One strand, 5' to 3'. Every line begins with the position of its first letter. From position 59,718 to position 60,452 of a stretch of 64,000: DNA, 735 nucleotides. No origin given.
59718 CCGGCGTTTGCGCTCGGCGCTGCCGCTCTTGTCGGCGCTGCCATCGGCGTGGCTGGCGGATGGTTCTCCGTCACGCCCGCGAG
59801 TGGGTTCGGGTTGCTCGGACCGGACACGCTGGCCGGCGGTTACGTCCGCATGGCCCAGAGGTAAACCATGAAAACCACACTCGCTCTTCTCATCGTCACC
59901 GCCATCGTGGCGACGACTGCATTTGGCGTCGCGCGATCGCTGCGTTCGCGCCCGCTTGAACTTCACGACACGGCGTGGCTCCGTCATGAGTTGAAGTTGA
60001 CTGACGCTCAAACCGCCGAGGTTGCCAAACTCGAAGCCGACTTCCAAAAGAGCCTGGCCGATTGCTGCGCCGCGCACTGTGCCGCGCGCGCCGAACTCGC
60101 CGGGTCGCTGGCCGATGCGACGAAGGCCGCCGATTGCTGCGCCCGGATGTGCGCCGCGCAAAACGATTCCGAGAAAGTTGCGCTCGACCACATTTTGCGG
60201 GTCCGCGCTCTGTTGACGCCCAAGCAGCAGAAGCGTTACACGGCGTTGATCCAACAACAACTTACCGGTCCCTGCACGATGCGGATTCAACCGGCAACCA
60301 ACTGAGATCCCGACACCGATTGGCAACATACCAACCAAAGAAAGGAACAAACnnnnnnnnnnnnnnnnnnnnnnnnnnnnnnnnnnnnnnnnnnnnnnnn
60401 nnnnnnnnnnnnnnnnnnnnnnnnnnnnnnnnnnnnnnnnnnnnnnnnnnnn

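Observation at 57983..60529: CnrYXH-like envelope metal/stress module: ECF sigma, membrane protein, LTxxQ periplasmic protein, plus a secreted metallothionein-like peptide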

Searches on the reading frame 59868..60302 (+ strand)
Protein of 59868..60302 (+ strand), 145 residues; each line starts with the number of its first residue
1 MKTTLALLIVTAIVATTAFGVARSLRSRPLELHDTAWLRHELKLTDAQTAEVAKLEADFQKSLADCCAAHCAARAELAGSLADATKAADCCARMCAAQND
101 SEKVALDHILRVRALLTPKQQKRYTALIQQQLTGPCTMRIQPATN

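Call 5: search_protein_families(library=pfam, proteins=[window:59868-60302:+], max_evalue=0.1)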
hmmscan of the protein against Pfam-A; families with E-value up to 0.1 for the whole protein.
window:59868-60302:+ (145 aa): 2 families
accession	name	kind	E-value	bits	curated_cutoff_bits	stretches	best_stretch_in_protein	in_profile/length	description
PF07813.17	LTXXQ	-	1.8e-08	35.4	24.3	1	36-127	7-99/100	LTXXQ motif family protein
PF13801.11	Metal_resist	-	1.1e-05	26.1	29.2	1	5-121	5-123/125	Heavy-metal resistance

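Call 6: search_protein_families(library=ncbifam, proteins=[window:59868-60302:+], max_evalue=0.1)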
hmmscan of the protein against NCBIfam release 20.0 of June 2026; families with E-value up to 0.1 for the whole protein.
window:59868-60302:+ (145 aa): 2 families
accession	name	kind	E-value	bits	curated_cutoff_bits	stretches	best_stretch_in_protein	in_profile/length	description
NF007769.1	PRK10455.1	equivalog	1.5e-05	25.3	174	1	37-134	52-150/160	ATP-independent periplasmic protein-refolding chaperone Spy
NF009391.0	PRK12750.1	equivalog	0.063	13.2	148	0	41-137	60-157/170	CpxP family protein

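Call 17: find_homologous_proteins(query=window:59868-60302:+, max_evalue=0.001)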
Query window:59868-60302:+ (145 aa): 27 proteins with E <= 0.001 among 144 candidates.
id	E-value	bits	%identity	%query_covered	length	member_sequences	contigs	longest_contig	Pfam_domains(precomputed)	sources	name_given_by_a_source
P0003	1.2e-85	302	100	100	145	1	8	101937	PF13801.12,PF07813.18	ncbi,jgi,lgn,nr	ncbi:MAG: periplasmic heavy metal sensor [Verrucomicrobia bacterium]|nr:periplasmic heavy metal sens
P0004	1.9e-66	240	84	98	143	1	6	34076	PF13801.12,PF07813.18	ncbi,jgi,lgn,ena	-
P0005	3.5e-65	236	79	97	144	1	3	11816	PF13801.12,PF07813.18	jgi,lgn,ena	-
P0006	1.8e-63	230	81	85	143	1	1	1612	PF13801.12,PF07813.18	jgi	jgi:hypothetical protein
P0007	8.6e-63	228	82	83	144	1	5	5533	PF13801.12,PF07813.18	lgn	-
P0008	2.0e-61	224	75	88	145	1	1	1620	PF13801.12,PF07813.18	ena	-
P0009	4.3e-61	223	75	97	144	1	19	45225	PF07813.18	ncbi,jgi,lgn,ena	-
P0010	2.6e-58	214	72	100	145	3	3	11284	PF13801.12,PF07813.18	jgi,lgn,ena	jgi:hypothetical protein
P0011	2.7e-56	207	78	87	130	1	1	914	PF07813.18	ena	-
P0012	1.5e-53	198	83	79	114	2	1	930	PF07813.18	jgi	jgi:hypothetical protein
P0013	1.3e-49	185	65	97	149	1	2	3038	PF13801.12,PF07813.18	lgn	-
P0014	1.6e-49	185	64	99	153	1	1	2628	PF13801.12,PF07813.18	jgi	jgi:Spy/CpxP family protein refolding chaperone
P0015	2.4e-47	178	66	97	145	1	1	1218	PF07813.18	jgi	jgi:Spy/CpxP family protein refolding chaperone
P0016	8.3e-46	173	65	97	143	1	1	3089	PF13801.12,PF07813.18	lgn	-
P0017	2.8e-43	165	78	72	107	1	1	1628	PF07813.18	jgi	jgi:Spy/CpxP family protein refolding chaperone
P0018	2.3e-41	159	60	87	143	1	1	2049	PF13801.12,PF07813.18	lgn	-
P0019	1.4e-40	156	60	96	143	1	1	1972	PF13801.12,PF07813.18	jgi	jgi:nickel and cobalt resistance protein CnrR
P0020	2.1e-39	152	60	97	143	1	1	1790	PF13801.12,PF07813.18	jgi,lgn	-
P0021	6.5e-34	135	49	97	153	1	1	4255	PF13801.12,PF07813.18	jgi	jgi:Spy/CpxP family protein refolding chaperone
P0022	8.0e-34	134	55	83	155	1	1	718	PF13801.12,PF07813.18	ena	-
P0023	1.6e-33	133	54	96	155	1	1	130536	PF13801.12,PF07813.18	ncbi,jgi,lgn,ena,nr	ncbi:MAG TPA: Spy/CpxP family protein refolding chaperone [Verrucomicrobiae bacterium]|nr:Spy/CpxP f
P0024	3.0e-33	133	54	98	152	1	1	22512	PF13801.12,PF07813.18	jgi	-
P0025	3.5e-33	132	50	97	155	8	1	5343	PF13801.12,PF07813.18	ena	-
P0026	3.7e-33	132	54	90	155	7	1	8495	PF13801.12,PF07813.18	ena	-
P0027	2.9e-32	129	51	97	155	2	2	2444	PF13801.12,PF07813.18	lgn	-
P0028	5.3e-31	125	50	95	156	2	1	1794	PF13801.12,PF07813.18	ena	-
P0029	1.7e-29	120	47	88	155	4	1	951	PF13801.12,PF07813.18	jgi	jgi:Spy/CpxP family protein refolding chaperone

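Call 20: find_related_loci(query=A1, collection=genome_contigs, flank=5000)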
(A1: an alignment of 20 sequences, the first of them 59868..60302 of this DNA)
Query A1 (145 aa) in genome_contigs; peptide patterns used: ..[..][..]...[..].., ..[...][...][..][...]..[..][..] (x = any residue, [..] = any of these).
75 stretches matched a pattern; 14 encode a relative of the query (tblastn E <= 1e-3); 14 distinct loci.
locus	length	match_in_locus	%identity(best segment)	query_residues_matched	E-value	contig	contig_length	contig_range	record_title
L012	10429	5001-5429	84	1-142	6e-74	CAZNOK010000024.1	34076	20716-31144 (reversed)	MAG TPA_asm: uncultured Verrucomicrobiota bacterium isolate SRP098346_co1_451 genome assembly, contig: NODE_818_length_3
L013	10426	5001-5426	75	2-142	1e-67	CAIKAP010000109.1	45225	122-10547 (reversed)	MAG: uncultured Verrucomicrobia bacterium isolate AM-2014_bin-2847 genome assembly, contig: bin-2847:109/242, whole geno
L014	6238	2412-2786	61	15-140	4e-42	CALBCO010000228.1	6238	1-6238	MAG: uncultured Verrucomicrobiae bacterium isolate N1_Bin_Bin_77_sub_1_1 genome assembly, contig: c_000003063239, whole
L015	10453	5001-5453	54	1-139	2e-41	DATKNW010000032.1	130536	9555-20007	MAG TPA_asm: Verrucomicrobiia bacterium isolate SMAG_U14747 k141_513941, whole genome shotgun sequence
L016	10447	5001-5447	52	2-139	9e-39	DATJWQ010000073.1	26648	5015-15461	MAG TPA_asm: Verrucomicrobiia bacterium isolate SMAG_U15103 k141_727052, whole genome shotgun sequence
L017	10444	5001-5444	50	2-138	3e-38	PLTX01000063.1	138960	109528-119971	MAG: Verrucomicrobia bacterium isolate bog_1451 73.20120700_S1D.122_contig_2555, whole genome shotgun sequence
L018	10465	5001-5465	48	2-145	5e-38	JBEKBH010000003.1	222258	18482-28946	MAG: Verrucomicrobiia bacterium isolate SPRUCE 131 SPRUCE_131_3, whole genome shotgun sequence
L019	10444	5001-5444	49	2-138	6e-38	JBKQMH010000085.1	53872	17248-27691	MAG: Verrucomicrobiia bacterium isolate CRr3G3H3I__bin_98 CRr3G3H3I_000000124593, whole genome shotgun sequence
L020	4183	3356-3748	55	18-141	2e-37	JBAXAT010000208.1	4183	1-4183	MAG: Verrucomicrobiota bacterium isolate ELA148 MAG148_208, whole genome shotgun sequence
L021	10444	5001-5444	47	2-138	3e-36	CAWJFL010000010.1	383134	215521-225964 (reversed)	MAG: uncultured Verrucomicrobiae bacterium isolate MFD09222.bin.2.60 genome assembly, contig: contig_67821, whole genome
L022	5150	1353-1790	47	2-138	1e-35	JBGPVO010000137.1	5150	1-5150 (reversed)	MAG: Verrucomicrobiia bacterium isolate OBJ1_062018_110_14 k141_336032_length_5150_cov_9.4496, whole genome shotgun sequ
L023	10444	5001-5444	48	2-138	2e-35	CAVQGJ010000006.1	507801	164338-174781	MAG: uncultured Verrucomicrobiae bacterium isolate MFD05512.bin.2.136 genome assembly, contig: contig_22410, whole genom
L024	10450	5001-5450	48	1-138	5e-35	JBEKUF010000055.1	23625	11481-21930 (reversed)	MAG: Verrucomicrobiia bacterium isolate SPRUCE 575 SPRUCE_575_55, whole genome shotgun sequence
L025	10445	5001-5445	42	2-138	6e-28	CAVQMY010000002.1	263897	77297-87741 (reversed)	MAG: uncultured Verrucomicrobiae bacterium isolate MFD00082.bin.2.52 genome assembly, contig: contig_11820, whole genome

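Call 30: find_encoding_contigs(protein=P0023, flank=10000, max_places=2)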
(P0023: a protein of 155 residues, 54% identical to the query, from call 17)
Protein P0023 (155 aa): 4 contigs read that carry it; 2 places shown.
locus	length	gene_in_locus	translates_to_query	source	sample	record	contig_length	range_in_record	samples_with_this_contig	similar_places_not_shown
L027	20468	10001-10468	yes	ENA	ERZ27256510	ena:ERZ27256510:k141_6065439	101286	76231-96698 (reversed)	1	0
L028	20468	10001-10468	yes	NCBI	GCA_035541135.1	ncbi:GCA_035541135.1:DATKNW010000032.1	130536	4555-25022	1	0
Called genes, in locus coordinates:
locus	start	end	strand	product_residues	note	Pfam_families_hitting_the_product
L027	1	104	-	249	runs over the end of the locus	-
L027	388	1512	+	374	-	PF06144:DNA_pol3_delta (weak), PF21694:DNA_pol3_delta_C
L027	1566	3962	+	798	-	PF09990:DUF2231, PF19335:HMBD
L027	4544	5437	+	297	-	PF08450:SGL (faint), PF24684:Vgb_lyase (faint), PF06739:SBBP (faint), PF20067:SSL_N (faint), PF22807:TrAA12 (faint), PF01436:NHL (faint)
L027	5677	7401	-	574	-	PF02683:DsbD_TM, PF13386:DsbD_2, PF00085:Thioredoxin, PF13098:Thioredoxin_2, PF13899:Thioredoxin_7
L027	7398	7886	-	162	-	PF00578:AhpC-TSA, PF08534:Redoxin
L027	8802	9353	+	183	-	PF07638:Sigma70_ECF, PF04542:Sigma70_r2, PF08281:Sigma70_r4_2, PF04545:Sigma70_r4 (faint)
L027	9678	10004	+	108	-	-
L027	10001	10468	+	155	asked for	PF13801:Metal_resist, PF07813:LTXXQ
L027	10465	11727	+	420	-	PF02321:OEP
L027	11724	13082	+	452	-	PF19335:HMBD, PF25919:BSH_CusB, PF25973:BSH_CzcB, PF25869:3HB_CusB, PF25954:Beta-barrel_RND_2, PF25989:YknX_C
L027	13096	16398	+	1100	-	PF00873:ACR_tran, PF03176:MMPL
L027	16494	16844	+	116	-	PF05573:NosL (faint)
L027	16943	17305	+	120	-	-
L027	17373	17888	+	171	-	-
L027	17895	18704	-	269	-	PF02353:CMAS (weak), PF01209:Ubie_methyltran, PF13489:Methyltransf_23, PF02390:Methyltransf_4, PF08241:Methyltransf_11, PF08242:Methyltransf_12, PF13649:Methyltransf_25, PF13847:Methyltransf_31, +3 more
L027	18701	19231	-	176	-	PF01928:CYTH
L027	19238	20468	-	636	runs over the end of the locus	PF13231:PMT_2 (weak), PF13424:TPR_12 (weak), PF13432:TPR_16, PF00515:TPR_1, PF07719:TPR_2, PF13414:TPR_11, PF13424:TPR_12, PF14559:TPR_19, +20 more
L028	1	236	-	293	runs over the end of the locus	-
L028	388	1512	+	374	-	PF06144:DNA_pol3_delta (weak), PF21694:DNA_pol3_delta_C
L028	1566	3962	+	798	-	PF09990:DUF2231, PF19335:HMBD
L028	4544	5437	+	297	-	PF08450:SGL (faint), PF24684:Vgb_lyase (faint), PF06739:SBBP (faint), PF20067:SSL_N (faint), PF22807:TrAA12 (faint), PF01436:NHL (faint)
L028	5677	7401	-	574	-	PF02683:DsbD_TM, PF13386:DsbD_2, PF00085:Thioredoxin, PF13098:Thioredoxin_2, PF13899:Thioredoxin_7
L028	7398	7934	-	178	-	PF00578:AhpC-TSA, PF08534:Redoxin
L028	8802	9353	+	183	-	PF07638:Sigma70_ECF, PF04542:Sigma70_r2, PF08281:Sigma70_r4_2, PF04545:Sigma70_r4 (faint)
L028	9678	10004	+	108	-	-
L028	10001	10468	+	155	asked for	PF13801:Metal_resist, PF07813:LTXXQ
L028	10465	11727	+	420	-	PF02321:OEP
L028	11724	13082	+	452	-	PF19335:HMBD, PF25919:BSH_CusB, PF25973:BSH_CzcB, PF25869:3HB_CusB, PF25954:Beta-barrel_RND_2, PF25989:YknX_C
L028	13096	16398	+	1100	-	PF00873:ACR_tran, PF03176:MMPL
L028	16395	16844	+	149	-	PF05573:NosL (faint)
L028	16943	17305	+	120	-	-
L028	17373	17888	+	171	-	-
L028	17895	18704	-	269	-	PF02353:CMAS (weak), PF01209:Ubie_methyltran, PF13489:Methyltransf_23, PF02390:Methyltransf_4, PF08241:Methyltransf_11, PF08242:Methyltransf_12, PF13649:Methyltransf_25, PF13847:Methyltransf_31, +3 more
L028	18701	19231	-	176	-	PF01928:CYTH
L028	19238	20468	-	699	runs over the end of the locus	PF13231:PMT_2, PF13432:TPR_16 (weak), PF13432:TPR_16, PF00515:TPR_1, PF07719:TPR_2, PF13424:TPR_12, PF13414:TPR_11, PF14559:TPR_19, +21 more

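Call 31: find_encoding_contigs(protein=P0009, flank=10000, max_places=3)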
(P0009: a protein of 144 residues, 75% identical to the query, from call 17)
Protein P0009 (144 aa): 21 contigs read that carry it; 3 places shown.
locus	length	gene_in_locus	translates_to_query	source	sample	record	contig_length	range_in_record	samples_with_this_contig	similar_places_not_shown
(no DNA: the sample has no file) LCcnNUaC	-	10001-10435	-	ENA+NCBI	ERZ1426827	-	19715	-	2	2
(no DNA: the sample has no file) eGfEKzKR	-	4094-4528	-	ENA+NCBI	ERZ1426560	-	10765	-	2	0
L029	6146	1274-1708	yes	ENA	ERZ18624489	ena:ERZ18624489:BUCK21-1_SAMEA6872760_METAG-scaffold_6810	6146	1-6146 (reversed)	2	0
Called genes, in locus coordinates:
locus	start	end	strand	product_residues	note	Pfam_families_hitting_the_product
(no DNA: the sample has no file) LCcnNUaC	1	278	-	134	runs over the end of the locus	-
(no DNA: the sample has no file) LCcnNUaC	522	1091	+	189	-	PF20466:MmeI_TRD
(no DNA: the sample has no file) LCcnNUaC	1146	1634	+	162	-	PF13664:DUF4149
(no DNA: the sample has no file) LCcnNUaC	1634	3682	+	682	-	PF00089:Trypsin, PF13365:Trypsin_2, PF13180:PDZ_2 (weak), PF17820:PDZ_6 (weak), PF00595:PDZ (weak), PF13180:PDZ_2, PF17820:PDZ_6, PF00595:PDZ (weak), +2 more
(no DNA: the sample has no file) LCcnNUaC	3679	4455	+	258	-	PF13365:Trypsin_2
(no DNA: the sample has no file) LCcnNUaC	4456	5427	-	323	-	PF04015:DUF362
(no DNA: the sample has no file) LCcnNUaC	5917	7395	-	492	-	PF07498:Rho_N, PF07497:Rho_RNA_bind, PF00006:ATP-synt_ab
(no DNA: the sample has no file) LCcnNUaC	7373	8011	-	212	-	PF01121:CoaE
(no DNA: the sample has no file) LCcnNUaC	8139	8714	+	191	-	PF00156:Pribosyltran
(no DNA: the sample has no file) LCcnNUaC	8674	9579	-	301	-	PF00483:NTP_transferase, PF12804:NTP_transf_3 (weak)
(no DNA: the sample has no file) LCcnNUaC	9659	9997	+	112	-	-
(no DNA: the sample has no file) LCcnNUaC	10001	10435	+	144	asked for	PF07813:LTXXQ (weak)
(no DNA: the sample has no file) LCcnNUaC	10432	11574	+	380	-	PF19335:HMBD, PF25919:BSH_CusB, PF25973:BSH_CzcB, PF25975:CzcB_C (faint), PF25869:3HB_CusB (weak), PF25954:Beta-barrel_RND_2, PF25989:YknX_C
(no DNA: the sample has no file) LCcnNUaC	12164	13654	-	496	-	PF01229:Glyco_hydro_39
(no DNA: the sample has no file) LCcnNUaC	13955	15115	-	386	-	PF00150:Cellulase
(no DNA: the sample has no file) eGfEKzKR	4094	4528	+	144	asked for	PF07813:LTXXQ (weak)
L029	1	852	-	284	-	?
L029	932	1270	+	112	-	-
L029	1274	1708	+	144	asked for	PF07813:LTXXQ (weak)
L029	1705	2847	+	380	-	PF19335:HMBD, PF25919:BSH_CusB, PF25973:BSH_CzcB, PF25975:CzcB_C (faint), PF25869:3HB_CusB (weak), PF25954:Beta-barrel_RND_2, PF25989:YknX_C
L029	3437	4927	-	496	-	PF01229:Glyco_hydro_39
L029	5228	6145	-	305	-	?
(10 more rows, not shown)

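Call 47: search_dna_similar(query=L027:13096-16395:+, collection=plasmids, mode=protein, max_rows=15)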
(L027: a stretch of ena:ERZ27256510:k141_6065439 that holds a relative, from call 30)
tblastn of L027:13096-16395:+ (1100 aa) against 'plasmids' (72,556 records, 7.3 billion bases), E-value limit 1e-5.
The search stops at 5000 records and this limit was reached: more records match than are counted here, and every count below describes the 5000 best-scoring records only.
Records with a match: at least 5000; places in all: 8316; records where one place covers at least 80% of the query: 4397.
Best place of each record, by identity: 60-80% 1; <60% 4999.
By first word of the organism name: Klebsiella 2196; Escherichia 332; Acinetobacter 219; Enterobacter 181; Salmonella 147; Ralstonia 144; Pseudomonas 118; Rhizobium 100; Sinorhizobium 96; Pantoea 86; and 244 more.
By predicted mobility (MOB-suite, as given by PLSDB): conjugative 2191; non-mobilizable 2099; mobilizable 710.
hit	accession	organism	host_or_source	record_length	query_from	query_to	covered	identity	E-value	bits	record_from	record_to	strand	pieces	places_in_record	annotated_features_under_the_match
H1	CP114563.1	Candidatus Manganitrophus sp.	activated carbon metagenome,metagenomic ...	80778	1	1088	99%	60.1%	0e+0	1259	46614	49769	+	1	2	CusA/CzcA family heavy metal efflux RND transporter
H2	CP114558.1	Candidatus Manganitrophus sp.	activated carbon metagenome,metagenomic ...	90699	1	1088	99%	59.8%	0e+0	1288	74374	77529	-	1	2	CusA/CzcA family heavy metal efflux RND transporter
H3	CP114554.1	Candidatus Manganitrophus sp.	activated carbon metagenome,metagenomic ...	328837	1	1088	99%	59.5%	0e+0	1288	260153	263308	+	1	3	CusA/CzcA family heavy metal efflux RND transporter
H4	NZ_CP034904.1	Roseomonas mucosa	Homo sapiens,tissue sample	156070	1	1088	99%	53.4%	0e+0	1016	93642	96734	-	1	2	CusA/CzcA family heavy metal efflux RND transporter | efflux RND transporter periplasmic adaptor subunit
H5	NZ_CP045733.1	Legionella sp. MW5194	Water,water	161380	1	1094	99%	52.4%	0e+0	1135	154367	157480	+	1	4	CusA/CzcA family heavy metal efflux RND transporter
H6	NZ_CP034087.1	Methylocystis rosea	cell culture,groundwater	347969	1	1094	99%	52.3%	0e+0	1089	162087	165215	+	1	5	CusA/CzcA family heavy metal efflux RND transporter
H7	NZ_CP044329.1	Methylocystis rosea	-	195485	1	1088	99%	52.6%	0e+0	1045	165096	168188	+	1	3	CusA/CzcA family heavy metal efflux RND transporter | efflux RND transporter periplasmic adaptor subunit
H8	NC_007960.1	Nitrobacter hamburgensis X14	-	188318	1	1088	99%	52.5%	0e+0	1048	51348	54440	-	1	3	efflux RND transporter permease subunit | efflux RND transporter periplasmic adaptor subunit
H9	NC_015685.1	Afipia carboxidovorans OM5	-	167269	1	1088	99%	52.2%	0e+0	1038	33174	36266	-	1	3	efflux RND transporter permease subunit | efflux RND transporter periplasmic adaptor subunit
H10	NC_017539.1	Afipia carboxidovorans OM4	-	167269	1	1088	99%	52.2%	0e+0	1038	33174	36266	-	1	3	efflux RND transporter permease subunit | efflux RND transporter periplasmic adaptor subunit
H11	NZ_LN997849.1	Magnetospirillum sp. XM-1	-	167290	1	1088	99%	52.2%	0e+0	1044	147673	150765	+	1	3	CusA/CzcA family heavy metal efflux RND transporter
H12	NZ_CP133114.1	Rhodopseudomonas sp. BAL398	Cell culture,surface waters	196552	1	1094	99%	51.9%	0e+0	1045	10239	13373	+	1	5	efflux RND transporter permease subunit | efflux RND transporter periplasmic adaptor subunit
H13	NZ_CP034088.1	Methylocystis rosea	cell culture,groundwater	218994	1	1088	99%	52.1%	0e+0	1029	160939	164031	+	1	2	CusA/CzcA family heavy metal efflux RND transporter | efflux RND transporter periplasmic adaptor subunit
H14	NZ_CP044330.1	Methylocystis rosea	-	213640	1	1088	99%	52.0%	0e+0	1032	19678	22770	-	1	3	CusA/CzcA family heavy metal efflux RND transporter | efflux RND transporter periplasmic adaptor subunit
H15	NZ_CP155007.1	Methylobacterium fujisawaense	concrete cylinder weathered outdoors on ...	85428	1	1088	99%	51.9%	0e+0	1028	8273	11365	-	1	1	efflux RND transporter permease subunit | efflux RND transporter periplasmic adaptor subunit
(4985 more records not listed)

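Call 61: search_solved_structures(query=A1, max_evalue=10)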
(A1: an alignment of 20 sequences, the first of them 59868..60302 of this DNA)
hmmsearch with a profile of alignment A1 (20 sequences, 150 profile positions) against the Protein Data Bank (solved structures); distinct sequences matched with E-value up to 10: 19.
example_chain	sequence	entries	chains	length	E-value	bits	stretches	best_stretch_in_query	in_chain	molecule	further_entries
3oeo_A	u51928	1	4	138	3.6e-06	30.2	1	41-140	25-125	Spheroplast protein Y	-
3o39_A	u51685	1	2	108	1.3e-05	28.4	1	46-138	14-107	Periplasmic protein related to spheroblast formation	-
5wnw_A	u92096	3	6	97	2.8e-05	27.4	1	46-138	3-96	Periplasmic chaperone Spy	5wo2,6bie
5wo1_A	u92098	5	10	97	2.9e-05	27.3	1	46-138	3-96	Periplasmic chaperone Spy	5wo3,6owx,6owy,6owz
4clv_A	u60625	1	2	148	0.00064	22.9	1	1-133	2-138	NICKEL-COBALT-CADMIUM RESISTANCE PROTEIN NCCX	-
5ihf_A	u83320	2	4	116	0.014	18.6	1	38-130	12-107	VirG-like protein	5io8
3zg1_A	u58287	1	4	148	0.035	17.3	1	1-132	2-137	NICKEL AND COBALT RESISTANCE PROTEIN CNRR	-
3epv_A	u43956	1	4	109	0.092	16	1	52-132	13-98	Nickel and cobalt resistance protein cnrR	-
2y39_A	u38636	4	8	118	0.093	15.9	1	52-132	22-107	NICKEL AND COBALT RESISTANCE PROTEIN CNRR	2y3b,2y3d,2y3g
2y3h_A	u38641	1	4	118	0.094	15.9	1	52-132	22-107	NICKEL AND COBALT RESISTANCE PROTEIN CNRR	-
6tzw_A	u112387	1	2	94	0.1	15.8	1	34-101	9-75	Protein bicaudal D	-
4ytd_A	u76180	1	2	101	0.15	15.3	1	34-105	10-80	Protein bicaudal D homolog 1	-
4wwf_A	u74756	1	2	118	0.17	15.1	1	52-132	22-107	Nickel and cobalt resistance protein CnrR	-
4bl6_A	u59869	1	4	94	0.26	14.5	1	34-101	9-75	PROTEIN BICAUDAL D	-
4wwb_A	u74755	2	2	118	0.27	14.5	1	52-130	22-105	Nickel and cobalt resistance protein CnrR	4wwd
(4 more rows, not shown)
